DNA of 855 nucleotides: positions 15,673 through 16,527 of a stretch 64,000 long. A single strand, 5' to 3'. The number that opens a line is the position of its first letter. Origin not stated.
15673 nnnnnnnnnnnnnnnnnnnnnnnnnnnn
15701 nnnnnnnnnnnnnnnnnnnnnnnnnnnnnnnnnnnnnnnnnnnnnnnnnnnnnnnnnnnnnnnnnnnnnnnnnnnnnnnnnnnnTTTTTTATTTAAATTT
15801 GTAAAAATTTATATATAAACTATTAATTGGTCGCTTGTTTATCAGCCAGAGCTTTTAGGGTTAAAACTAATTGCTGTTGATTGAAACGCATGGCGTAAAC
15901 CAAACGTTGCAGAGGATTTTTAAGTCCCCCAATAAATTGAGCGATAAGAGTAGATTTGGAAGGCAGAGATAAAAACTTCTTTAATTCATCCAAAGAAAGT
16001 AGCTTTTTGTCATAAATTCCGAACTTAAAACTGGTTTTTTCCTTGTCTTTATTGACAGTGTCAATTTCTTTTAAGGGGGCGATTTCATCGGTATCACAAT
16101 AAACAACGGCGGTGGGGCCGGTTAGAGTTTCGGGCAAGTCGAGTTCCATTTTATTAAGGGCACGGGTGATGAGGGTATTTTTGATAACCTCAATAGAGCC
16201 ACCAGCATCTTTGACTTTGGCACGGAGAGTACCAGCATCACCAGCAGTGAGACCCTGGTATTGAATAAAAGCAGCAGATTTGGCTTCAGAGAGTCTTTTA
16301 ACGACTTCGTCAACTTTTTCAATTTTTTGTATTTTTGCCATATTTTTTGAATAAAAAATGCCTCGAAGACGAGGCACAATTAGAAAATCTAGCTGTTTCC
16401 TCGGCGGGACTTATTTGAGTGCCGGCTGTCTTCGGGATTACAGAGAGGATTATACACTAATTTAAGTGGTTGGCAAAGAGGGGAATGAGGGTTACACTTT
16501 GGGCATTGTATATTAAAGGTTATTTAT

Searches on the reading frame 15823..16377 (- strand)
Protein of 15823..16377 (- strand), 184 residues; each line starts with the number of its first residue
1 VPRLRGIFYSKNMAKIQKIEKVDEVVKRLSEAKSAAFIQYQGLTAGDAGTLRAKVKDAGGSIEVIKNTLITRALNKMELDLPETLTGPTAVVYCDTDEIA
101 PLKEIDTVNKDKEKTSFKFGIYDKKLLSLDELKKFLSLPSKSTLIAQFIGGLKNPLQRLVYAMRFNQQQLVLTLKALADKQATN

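Call 46: search_protein_families(library=pfam, proteins=[window:15823-16377:-], max_evalue=0.1)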
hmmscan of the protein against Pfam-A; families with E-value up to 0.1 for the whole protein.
window:15823-16377:- (184 aa): 1 family
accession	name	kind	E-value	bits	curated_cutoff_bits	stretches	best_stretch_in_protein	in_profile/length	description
PF00466.25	Ribosomal_L10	-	1.9e-19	70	22.8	1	14-108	2-98/100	Ribosomal protein L10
